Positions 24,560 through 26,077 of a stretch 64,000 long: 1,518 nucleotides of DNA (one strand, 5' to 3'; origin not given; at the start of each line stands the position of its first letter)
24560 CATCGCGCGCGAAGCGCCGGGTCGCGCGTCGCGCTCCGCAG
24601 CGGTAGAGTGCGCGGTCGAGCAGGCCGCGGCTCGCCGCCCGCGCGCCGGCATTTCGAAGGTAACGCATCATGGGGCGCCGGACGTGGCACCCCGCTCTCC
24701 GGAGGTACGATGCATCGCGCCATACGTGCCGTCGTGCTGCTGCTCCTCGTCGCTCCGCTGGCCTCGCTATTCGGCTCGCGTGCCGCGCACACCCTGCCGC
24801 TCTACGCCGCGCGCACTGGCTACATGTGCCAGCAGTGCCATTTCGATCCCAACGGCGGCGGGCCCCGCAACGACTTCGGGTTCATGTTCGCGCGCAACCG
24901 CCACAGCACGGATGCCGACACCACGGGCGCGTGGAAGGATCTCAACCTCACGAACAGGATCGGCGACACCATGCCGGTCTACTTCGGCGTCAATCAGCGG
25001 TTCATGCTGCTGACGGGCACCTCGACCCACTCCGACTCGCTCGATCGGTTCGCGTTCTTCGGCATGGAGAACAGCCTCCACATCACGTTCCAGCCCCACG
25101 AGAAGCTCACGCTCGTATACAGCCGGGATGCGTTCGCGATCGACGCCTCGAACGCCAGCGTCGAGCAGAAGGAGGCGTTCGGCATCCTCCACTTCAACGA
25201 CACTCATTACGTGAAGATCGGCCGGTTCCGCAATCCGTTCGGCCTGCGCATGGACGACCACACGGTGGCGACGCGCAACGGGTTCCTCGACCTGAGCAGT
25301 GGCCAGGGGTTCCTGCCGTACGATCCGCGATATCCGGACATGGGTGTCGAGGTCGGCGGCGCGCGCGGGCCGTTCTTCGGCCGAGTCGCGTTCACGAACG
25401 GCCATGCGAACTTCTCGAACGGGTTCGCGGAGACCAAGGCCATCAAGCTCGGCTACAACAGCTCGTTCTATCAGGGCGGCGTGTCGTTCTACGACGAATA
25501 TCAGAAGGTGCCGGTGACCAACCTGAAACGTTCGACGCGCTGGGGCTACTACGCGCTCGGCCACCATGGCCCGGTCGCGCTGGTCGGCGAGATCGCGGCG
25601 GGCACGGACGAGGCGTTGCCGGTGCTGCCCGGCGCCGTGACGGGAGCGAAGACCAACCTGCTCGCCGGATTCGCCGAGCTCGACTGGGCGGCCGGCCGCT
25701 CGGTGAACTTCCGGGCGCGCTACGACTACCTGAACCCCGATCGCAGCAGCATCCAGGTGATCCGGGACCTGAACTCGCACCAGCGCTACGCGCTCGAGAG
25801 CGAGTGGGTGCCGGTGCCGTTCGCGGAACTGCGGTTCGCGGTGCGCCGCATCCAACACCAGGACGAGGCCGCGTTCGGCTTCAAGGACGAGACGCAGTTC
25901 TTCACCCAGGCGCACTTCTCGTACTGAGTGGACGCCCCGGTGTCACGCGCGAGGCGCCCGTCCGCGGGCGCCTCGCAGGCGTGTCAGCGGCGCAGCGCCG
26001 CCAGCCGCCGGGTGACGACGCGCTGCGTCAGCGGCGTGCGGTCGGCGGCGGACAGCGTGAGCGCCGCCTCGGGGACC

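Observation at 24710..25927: Cyc2-like fused monohaem cytochrome-porin downstream of hyuAB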

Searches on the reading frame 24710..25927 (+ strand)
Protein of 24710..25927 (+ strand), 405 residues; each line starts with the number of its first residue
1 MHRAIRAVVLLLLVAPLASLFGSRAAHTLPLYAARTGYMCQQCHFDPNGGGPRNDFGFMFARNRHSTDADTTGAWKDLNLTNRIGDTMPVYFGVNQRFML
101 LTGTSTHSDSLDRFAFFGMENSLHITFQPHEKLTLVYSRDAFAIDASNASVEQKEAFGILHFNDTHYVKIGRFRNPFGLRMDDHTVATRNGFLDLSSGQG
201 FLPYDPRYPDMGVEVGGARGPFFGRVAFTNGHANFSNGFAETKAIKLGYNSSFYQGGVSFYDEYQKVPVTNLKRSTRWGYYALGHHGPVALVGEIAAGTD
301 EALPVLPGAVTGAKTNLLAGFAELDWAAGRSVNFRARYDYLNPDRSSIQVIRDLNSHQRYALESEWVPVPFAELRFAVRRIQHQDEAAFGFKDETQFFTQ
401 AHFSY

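Call 3: search_protein_families(library=pfam, proteins=[window:24710-25927:+], max_evalue=1)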
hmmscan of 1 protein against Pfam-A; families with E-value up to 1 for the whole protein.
window:24710-25927:+ (405 aa): 1 family
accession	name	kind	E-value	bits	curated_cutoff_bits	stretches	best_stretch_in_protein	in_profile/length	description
PF05540.17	Serpulina_VSP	-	0.11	12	22.9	1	229-305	79-154/403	Serpulina hyodysenteriae variable surface protein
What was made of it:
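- Closest known: Phosphate/polyphosphate-selective porins OprP and OprO. Different: No Pfam Porin_O_P hit (call 3).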

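Call 4: search_protein_families(library=ncbifam, proteins=[window:24710-25927:+], max_evalue=1)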
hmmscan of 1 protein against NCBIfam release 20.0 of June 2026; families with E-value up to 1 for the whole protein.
window:24710-25927:+ (405 aa): 0 families
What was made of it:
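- On OprO/OprP phosphate-selective porins (Pfam Porin_O_P): No Pfam or NCBIfam hit at E of 1 or below other than a spurious 12-bit match (calls 3, 4).
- No cytochrome domain is recognised by Pfam or NCBIfam (calls 3, 4).
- Tried and rejected: Pfam and NCBIfam scans of the protein gave no meaningful hit (calls 3, 4).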

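Call 6: find_homologous_proteins(query=window:24710-25927:+)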
Query window:24710-25927:+ (405 aa): 544 proteins with E <= 0.001 among 8000 candidates; the best 120 are listed.
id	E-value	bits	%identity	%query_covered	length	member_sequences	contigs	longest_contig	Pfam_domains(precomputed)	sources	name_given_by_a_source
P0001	2.6e-278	941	100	100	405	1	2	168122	-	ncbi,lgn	-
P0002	5.8e-191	653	70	100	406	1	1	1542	-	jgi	-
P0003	1.7e-189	648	69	100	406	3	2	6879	-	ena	-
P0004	2.5e-187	641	68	100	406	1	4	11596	-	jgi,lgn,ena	jgi:hypothetical protein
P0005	9.9e-184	629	68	100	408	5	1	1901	-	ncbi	-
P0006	1.8e-182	625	69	100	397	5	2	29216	-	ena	-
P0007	1.4e-179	615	66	100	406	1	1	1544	-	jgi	jgi:hypothetical protein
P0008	7.0e-166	570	62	100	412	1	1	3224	-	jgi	jgi:hypothetical protein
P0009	1.2e-165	570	63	100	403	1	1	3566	-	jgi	jgi:hypothetical protein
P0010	2.2e-163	562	62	94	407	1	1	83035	-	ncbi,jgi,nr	ncbi:MAG TPA: hypothetical protein VL123_05980 [Candidatus Udaeobacter sp.]|jgi:hypothetical protein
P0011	1.9e-161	556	63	94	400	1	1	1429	-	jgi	-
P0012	4.0e-159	548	61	100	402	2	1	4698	-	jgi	jgi:hypothetical protein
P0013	8.3e-159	547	60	100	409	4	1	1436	-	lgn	-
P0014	1.1e-157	543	61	94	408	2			-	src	-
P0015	3.1e-157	542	62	94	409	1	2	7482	-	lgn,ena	-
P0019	3.8e-155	535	60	95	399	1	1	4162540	-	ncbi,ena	-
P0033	1.4e-150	520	58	94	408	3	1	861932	-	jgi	jgi:hypothetical protein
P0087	1.1e-138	481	55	100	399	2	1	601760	-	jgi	jgi:hypothetical protein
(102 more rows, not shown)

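Call 7: search_solved_structures(query=window:24710-25927:+, max_evalue=10)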
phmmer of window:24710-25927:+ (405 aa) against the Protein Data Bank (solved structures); distinct sequences matched with E-value up to 10: 0.
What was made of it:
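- On OprO/OprP phosphate-selective porins (Pfam Porin_O_P): No hit to PDB sequences (call 7).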

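Call 9: find_encoding_contigs(protein=P0001, flank=10000, max_places=3)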
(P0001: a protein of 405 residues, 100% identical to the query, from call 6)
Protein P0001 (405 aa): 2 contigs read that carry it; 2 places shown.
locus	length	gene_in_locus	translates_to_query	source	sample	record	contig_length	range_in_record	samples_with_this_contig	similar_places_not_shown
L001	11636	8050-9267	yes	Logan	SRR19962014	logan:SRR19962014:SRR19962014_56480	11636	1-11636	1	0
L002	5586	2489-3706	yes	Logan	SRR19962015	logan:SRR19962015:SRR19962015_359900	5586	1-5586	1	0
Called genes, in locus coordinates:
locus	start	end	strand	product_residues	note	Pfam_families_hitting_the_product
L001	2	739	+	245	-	?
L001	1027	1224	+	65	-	-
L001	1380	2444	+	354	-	PF13349:DUF4097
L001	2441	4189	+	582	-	-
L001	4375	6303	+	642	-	PF05378:Hydant_A_N, PF01968:Hydantoinase_A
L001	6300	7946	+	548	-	PF02538:Hydantoinase_B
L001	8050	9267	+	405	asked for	-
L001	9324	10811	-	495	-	PF00933:Glyco_hydro_3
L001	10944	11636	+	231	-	?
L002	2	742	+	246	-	?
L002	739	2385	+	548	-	PF02538:Hydantoinase_B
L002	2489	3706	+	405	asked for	-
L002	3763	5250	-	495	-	PF00933:Glyco_hydro_3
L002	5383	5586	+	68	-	?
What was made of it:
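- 24710..25927 (+): Complete gene (405 codons plus stop) for the fused monohaem cytochrome-porin. An identical protein, P0001, is called on two other contigs (calls 6, 9).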

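Call 20: predict_structure(alignment_id=A1)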
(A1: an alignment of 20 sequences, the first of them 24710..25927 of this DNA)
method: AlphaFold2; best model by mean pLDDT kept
length: 405 residues; sequences in the alignment: 20
mean_pLDDT: 70.1   pTM: 0.71
mean pLDDT of the five models: 70.1, 69.9, 69.4, 66.9, 62.3
residues with pLDDT >= 90: 9; 70-90: 217; 50-70: 126; < 50: 53
segments of 3 or more residues with pLDDT < 50: 1-3, 24-26, 37-52, 106-113, 143-149, 186-191, 235-237
pLDDT, mean of each block of 10 residues (from residue 1): 53 62 53 52 41 54 56 53 68 71 52 54 78 81 46 75 82 71 48 55 69 77 81 54 83 80 76 85 81 87 83 89 84 85 88 86 78 79 80 76 68
secondary structure, 60 per line:
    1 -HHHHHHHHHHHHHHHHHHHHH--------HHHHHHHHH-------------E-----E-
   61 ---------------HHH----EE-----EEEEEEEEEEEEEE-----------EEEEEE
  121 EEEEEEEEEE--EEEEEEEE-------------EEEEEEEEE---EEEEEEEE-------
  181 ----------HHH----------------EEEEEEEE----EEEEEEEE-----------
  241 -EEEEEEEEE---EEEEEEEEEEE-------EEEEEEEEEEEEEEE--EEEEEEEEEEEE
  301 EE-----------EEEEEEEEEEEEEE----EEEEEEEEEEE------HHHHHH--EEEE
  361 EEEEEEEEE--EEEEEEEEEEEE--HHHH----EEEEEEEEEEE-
elements in order: H2-22 H31-39 E90-103 E115-130 E133-140 E154-162 E166-173 E210-217 E222-229 E242-250 E254-264 E272-286 E289-302 E314-327 E332-342 H349-354 E357-369 E372-383 H386-389 E394-404
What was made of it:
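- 24710..24784 (+): Sec-type signal peptide, residues 1-25. The cleavage site after S-R-A is inferred, not predicted by a dedicated tool. Modelled as a helix, residues 2-22 (call 20).
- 24956..25924 (+): 16-stranded beta-barrel porin domain, residues 83-405, with conserved lumen or loop motifs (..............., residues 171-185; His402). AlphaFold2 strands (call 20).
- On MtrB/PioB/MtoB porins of porin-cytochrome complexes: The model has 16 strands (call 20).
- Checked: It is modelled as a helix, residues 2-22 (call 20). The beta-barrel character is confirmed by an AlphaFold2 model (pLDDT 70, pTM 0.71) with 16 long strands between residues 90 and 404 (call 20).
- The haem-peptide region of the model has pLDDT below 50 (call 20), and coordinates were not available.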

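Call 26: fold_search(model_id=the predicted structure, library=pdb)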
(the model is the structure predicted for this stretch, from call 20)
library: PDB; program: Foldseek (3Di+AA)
matches with E <= 10: 967; with E <= 0.001: 240
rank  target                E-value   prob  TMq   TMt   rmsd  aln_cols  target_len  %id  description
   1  5mdq_A                2.0e-12  1.00  0.58  0.66   9.0       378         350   13  Crystal structure of outer membrane expressed Chitoporin VhChip from Vibrio harveyi (released 2017-12-20)
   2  2o4v_A                1.0e-11  1.00  0.58  0.57   6.4       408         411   10  An arginine ladder in OprP mediates phosphate specific transfer across the outer membrane (released 2006-12-26)
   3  3wi5                  1.5e-11  1.00  0.53  0.67   7.0       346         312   11  Crystal structure of the Loop 7 mutant PorB from Neisseria meningitidis serogroup B (released 2014-01-01)
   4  5mdo_A                2.1e-11  1.00  0.57  0.67   5.4       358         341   13  Crystal structure of in vitro folded Chitoporin VhChip from Vibrio harveyi (crystal form I) (released 2017-12-20)
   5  8jto                  4.3e-11  1.00  0.49  0.57   7.4       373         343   12  Outer membrane porin of Burkholderia pseudomallei (BpsOmp38) in complex with ceftazidime (released 2024-06-26)
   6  1hxt                  1.1e-10  1.00  0.55  0.64   6.8       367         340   10  OMPF PORIN MUTANT NQAAA (released 2001-06-06)
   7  4rjx                  1.6e-10  1.00  0.57  0.54   5.6       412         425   12  Crystal structure of the OprO mutant protein F62Y/D114Y (released 2015-10-21)
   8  7eqm_A                1.7e-10  1.00  0.57  0.68   5.0       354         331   12  Apo Truncated VhChiP (Delta 1-19) (released 2022-08-10)
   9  2fgq                  1.8e-10  1.00  0.59  0.71   5.3       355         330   11  High resolution X-ray structure of Omp32 in complex with malate (released 2006-01-31)
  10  6ehb_B                2.1e-10  1.00  0.51  0.63   6.3       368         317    8  OmpU, an outer membrane protein, of Vibrio cholerae (released 2018-04-25)
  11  5oyk                  2.5e-10  1.00  0.53  0.66   7.5       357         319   10  Outer-membrane expressed OmpT of Vibrio cholerae (released 2018-04-25)
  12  4rjw                  2.8e-10  1.00  0.57  0.54   5.5       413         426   12  Crystal structure of Pseudomonas aeruginosa OprO (released 2015-10-21)
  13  5nxn_A                3.2e-10  1.00  0.56  0.65   6.5       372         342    8  Structure of a L5-deletion mutant of Providencia stuartii Omp-Pst1 (released 2018-02-21)
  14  9j9o_A                5.0e-10  1.00  0.56  0.65   7.2       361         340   11  artificial dinuclear Zn-bound metalloprotein 1 (D1:2Zn) (released 2025-07-02)
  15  4d65_A                5.2e-10  1.00  0.54  0.62   7.7       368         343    9  Structure of porin Omp-Pst2 from P. stuartii; the asymmetric unit contains a dimer of trimers. (released 2016-03-09)
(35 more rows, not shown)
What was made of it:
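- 24956..25924 (+): Foldseek: OprP and OprO, E 1e-11 to 3e-10 (call 26).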

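Call 31: search_protein_representatives(alignment_id=A1)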
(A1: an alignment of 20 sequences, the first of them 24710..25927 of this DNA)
Query: 20 sequences, 408 profile positions. Proteins with E-value up to 0.001 (for the whole library): 1159; up to 1e-10: 398; up to 1e-30: 45. The best 150 are listed.
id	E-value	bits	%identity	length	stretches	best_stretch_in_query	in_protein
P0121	3.0e-175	599.5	-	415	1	1-408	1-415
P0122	7.1e-145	499.5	-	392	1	3-408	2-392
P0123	7.0e-118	410.5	-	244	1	159-408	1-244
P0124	5.8e-102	358.1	-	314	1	82-372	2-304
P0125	3.0e-98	345.9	-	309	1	1-292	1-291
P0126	1.2e-96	340.7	-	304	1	120-408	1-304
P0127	5.9e-87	308.7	-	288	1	1-197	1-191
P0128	1.2e-84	301.1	-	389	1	5-408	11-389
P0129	4.0e-84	299.4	-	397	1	14-389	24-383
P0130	7.7e-82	291.8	-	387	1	8-387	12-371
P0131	3.1e-79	283.3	-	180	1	1-181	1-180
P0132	1.0e-78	281.6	-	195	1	211-408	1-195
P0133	1.5e-77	277.7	-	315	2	245-408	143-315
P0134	4.6e-74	266.2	-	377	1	5-386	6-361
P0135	1.7e-73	264.3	-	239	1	100-293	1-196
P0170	1.2e-28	116.6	-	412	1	7-406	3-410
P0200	8.0e-23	97.5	-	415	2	149-389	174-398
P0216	9.9e-21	90.6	-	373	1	12-389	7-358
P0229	8.1e-20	87.6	-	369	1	13-406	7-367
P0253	1.1e-18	83.8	-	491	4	141-193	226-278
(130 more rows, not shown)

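Call 41: find_encoding_contigs(protein=P0019, flank=8000, max_places=1)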
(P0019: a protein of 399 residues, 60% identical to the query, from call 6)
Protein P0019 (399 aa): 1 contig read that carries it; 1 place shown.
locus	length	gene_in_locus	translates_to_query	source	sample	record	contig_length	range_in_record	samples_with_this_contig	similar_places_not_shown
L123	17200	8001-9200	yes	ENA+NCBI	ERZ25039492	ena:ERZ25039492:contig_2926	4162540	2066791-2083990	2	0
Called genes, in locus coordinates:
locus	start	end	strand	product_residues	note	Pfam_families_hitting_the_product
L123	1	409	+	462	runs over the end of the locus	PF00291:PALP, PF00571:CBS (weak)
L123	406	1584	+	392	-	PF01053:Cys_Met_Meta_PP, PF01041:DegT_DnrJ_EryC1 (faint)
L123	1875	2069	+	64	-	-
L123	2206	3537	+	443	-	-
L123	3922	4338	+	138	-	PF09335:VTT_dom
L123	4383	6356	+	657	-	PF05378:Hydant_A_N, PF01968:Hydantoinase_A, PF19278:Hydant_A_C (weak)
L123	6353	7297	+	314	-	PF02538:Hydantoinase_B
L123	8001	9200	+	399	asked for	-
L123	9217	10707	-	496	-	PF00933:Glyco_hydro_3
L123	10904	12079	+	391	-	PF00155:Aminotran_1_2, PF01041:DegT_DnrJ_EryC1 (weak), PF01053:Cys_Met_Meta_PP (weak)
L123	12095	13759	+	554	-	PF22694:CtpB_N-like (weak), PF00595:PDZ, PF13180:PDZ_2, PF17820:PDZ_6, PF03572:Peptidase_S41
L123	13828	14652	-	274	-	PF01887:SAM_HAT_N, PF20257:SAM_HAT_C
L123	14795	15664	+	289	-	PF01145:Band_7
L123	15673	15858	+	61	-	-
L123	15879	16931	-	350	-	PF01075:Glyco_transf_9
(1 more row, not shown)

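Call 42: find_encoding_contigs(protein=P0033, flank=8000, max_places=1)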
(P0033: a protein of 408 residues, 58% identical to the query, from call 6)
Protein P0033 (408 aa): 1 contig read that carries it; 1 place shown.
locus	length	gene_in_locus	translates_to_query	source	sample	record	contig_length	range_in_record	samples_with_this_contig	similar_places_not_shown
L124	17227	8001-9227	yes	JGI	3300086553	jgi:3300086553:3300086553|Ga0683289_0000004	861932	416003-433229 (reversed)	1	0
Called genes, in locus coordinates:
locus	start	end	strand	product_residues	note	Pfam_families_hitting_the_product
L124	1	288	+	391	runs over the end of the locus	PF01053:Cys_Met_Meta_PP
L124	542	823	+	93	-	-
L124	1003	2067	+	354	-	PF13349:DUF4097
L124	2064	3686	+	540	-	PF04519:Bactofilin (weak)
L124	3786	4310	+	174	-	PF09335:VTT_dom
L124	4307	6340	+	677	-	PF05378:Hydant_A_N, PF01968:Hydantoinase_A, PF19278:Hydant_A_C (faint)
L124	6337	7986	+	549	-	PF02538:Hydantoinase_B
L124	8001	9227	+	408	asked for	-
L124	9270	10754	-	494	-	PF00933:Glyco_hydro_3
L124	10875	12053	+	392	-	PF00155:Aminotran_1_2, PF01041:DegT_DnrJ_EryC1, PF01053:Cys_Met_Meta_PP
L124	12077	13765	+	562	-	PF22694:CtpB_N-like, PF00595:PDZ (weak), PF13180:PDZ_2, PF17820:PDZ_6, PF03572:Peptidase_S41, PF28547:CHD_PDZ-protease (faint)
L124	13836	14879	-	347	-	PF01075:Glyco_transf_9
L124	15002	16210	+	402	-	PF01053:Cys_Met_Meta_PP, PF00155:Aminotran_1_2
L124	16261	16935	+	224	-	PF12895:ANAPC3 (faint), PF13414:TPR_11 (faint), PF13432:TPR_16 (faint), PF14559:TPR_19 (faint), PF14561:TPR_20 (faint), PF13424:TPR_12 (faint), PF13431:TPR_17 (faint), PF23914:TPR_CcmH_CycH, +8 more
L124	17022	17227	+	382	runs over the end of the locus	PF00266:Aminotran_5, PF01212:Beta_elim_lyase (weak)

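Call 43: find_encoding_contigs(protein=P0087, flank=8000, max_places=1)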
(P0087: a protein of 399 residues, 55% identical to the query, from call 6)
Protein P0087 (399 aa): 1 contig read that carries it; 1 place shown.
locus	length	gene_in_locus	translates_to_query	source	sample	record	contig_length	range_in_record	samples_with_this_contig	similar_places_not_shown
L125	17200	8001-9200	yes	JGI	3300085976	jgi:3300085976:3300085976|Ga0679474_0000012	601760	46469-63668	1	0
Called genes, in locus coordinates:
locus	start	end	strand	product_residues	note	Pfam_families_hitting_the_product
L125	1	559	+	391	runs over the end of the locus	PF01053:Cys_Met_Meta_PP, PF00155:Aminotran_1_2 (weak), PF01041:DegT_DnrJ_EryC1 (weak)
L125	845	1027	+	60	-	-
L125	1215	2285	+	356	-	PF13349:DUF4097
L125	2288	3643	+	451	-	PF26514:DUF8173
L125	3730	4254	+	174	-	PF09335:VTT_dom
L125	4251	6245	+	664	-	PF05378:Hydant_A_N, PF01968:Hydantoinase_A, PF19278:Hydant_A_C (faint)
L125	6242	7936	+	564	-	PF02538:Hydantoinase_B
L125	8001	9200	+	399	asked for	-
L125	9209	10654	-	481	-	PF00933:Glyco_hydro_3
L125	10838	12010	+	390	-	PF00155:Aminotran_1_2, PF01041:DegT_DnrJ_EryC1 (weak)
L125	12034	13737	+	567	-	PF22694:CtpB_N-like, PF00595:PDZ, PF13180:PDZ_2 (weak), PF17820:PDZ_6, PF03572:Peptidase_S41, PF28547:CHD_PDZ-protease (faint)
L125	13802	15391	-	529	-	PF00069:Pkinase, PF07714:PK_Tyr_Ser-Thr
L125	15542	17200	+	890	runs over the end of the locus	PF00069:Pkinase, PF07714:PK_Tyr_Ser-Thr, PF13176:TPR_7 (faint), PF14559:TPR_19 (faint), PF13174:TPR_6 (faint), PF13428:TPR_14 (faint), PF13432:TPR_16 (faint), PF13424:TPR_12, +6 more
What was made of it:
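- The gene is on the same strand, 14-103 nt (about 700 nt in one relative) downstream of hyuB, in four independent genomes (calls 9, 41-43).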

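Call 44: list_cluster_members(proteins=[P0001, P0019, P0010])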
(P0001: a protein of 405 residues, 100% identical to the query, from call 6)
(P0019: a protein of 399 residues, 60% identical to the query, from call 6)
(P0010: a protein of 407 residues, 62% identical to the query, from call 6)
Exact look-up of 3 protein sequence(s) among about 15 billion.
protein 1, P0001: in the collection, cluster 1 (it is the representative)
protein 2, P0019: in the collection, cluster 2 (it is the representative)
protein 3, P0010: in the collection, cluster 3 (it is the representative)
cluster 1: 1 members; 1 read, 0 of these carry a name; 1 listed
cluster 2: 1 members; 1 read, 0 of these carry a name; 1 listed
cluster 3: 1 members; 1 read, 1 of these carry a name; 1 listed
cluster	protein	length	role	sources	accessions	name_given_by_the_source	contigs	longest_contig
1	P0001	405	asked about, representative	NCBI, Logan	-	-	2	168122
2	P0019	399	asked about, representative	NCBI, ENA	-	-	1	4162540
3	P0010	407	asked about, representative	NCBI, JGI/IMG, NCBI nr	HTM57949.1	MAG TPA: hypothetical protein VL123_05980 [Candidatus Udaeobacter sp.] | hypothetical protein | hypothetical protein [Candidatus Udaeobacter sp.]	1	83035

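Call 46: find_encoding_contigs(protein=P0216, flank=8000, max_places=2)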
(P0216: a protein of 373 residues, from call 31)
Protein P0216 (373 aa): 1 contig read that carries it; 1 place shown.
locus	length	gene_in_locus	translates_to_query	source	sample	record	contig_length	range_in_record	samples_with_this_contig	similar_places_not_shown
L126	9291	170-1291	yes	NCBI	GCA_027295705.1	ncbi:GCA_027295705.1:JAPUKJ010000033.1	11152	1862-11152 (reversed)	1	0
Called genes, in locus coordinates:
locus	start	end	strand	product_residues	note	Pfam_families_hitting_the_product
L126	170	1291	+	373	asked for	-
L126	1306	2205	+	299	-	-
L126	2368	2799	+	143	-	-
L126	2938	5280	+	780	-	PF07697:7TMR-HDED, PF07698:7TM-7TMR_HD, PF01966:HD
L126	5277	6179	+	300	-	PF02899:Phage_int_SAM_1, PF13495:Phage_int_SAM_4, PF00589:Phage_integrase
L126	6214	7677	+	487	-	PF00155:Aminotran_1_2 (weak), PF00266:Aminotran_5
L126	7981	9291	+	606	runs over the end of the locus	PF02574:S-methyl_trans, PF02219:MTHFR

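Call 47: find_encoding_contigs(protein=P0200, flank=8000, max_places=2)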
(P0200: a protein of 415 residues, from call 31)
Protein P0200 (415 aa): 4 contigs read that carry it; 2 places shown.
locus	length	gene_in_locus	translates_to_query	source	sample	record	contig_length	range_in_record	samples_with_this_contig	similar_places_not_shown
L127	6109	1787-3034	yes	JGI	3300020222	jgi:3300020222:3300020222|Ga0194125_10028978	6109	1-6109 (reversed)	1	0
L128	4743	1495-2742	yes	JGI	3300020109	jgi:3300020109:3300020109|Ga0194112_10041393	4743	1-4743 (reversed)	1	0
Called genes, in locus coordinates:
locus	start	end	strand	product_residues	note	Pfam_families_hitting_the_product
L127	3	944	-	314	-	?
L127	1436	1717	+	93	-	PF04945:YHS (weak)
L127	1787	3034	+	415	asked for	-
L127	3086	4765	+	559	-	PF00034:Cytochrom_C (faint), PF13442:Cytochrome_CBB3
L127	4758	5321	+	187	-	PF00034:Cytochrom_C, PF13442:Cytochrome_CBB3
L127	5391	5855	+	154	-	PF07361:Cytochrom_B562 (weak)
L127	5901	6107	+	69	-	?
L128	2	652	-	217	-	?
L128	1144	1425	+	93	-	PF04945:YHS (weak)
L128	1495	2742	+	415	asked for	-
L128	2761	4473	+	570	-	PF00034:Cytochrom_C (faint), PF13442:Cytochrome_CBB3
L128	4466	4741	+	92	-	?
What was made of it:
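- P0200 is followed by two c-type cytochromes and a b562 (call 47). One distant relative sits beside a YHS domain protein and a b562 (call 47).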

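Call 48: find_encoding_contigs(protein=P0229, flank=7000, max_places=2)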
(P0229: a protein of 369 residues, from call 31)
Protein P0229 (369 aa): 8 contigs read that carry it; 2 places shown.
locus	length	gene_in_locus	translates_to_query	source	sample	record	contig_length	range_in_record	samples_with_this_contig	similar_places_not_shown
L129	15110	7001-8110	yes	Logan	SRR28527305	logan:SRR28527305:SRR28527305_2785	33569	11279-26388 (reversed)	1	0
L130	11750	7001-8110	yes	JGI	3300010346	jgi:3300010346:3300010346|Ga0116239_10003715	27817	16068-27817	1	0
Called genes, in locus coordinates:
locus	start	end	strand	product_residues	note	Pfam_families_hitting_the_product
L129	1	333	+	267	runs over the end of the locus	-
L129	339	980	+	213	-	-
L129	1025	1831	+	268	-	PF00037:Fer4 (faint), PF12797:Fer4_2 (faint), PF12838:Fer4_7 (weak), PF13187:Fer4_9 (weak), PF13237:Fer4_10 (weak), PF13247:Fer4_11, PF12838:Fer4_7 (weak), PF13187:Fer4_9 (weak), +5 more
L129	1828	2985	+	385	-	PF03916:NrfD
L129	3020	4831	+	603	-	PF00672:HAMP, PF00512:HisKA (weak), PF02518:HATPase_c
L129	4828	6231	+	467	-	PF00072:Response_reg, PF01078:Mg_chelatase (faint), PF00158:Sigma54_activat, PF13191:AAA_16 (weak), PF14532:Sigma54_activ_2, PF07728:AAA_5, PF25601:AAA_lid_14, PF02954:HTH_8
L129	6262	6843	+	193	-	PF07998:Peptidase_M54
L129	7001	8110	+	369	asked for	-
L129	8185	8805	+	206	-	PF04264:YceI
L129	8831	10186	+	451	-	PF01833:TIG (faint), PF07635:PSCyt1 (faint), PF00034:Cytochrom_C (faint), PF13442:Cytochrome_CBB3 (faint)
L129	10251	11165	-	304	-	PF02016:Peptidase_S66, PF17676:Peptidase_S66C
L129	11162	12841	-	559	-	PF01875:Memo, PF01871:AMMECR1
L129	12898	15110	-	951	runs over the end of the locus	-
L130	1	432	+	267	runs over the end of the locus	PF01597:GCV_H (weak)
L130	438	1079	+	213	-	-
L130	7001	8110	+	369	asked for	-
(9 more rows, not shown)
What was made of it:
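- Another sits beside YceI and an NrfD/Fe-S module (call 48).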
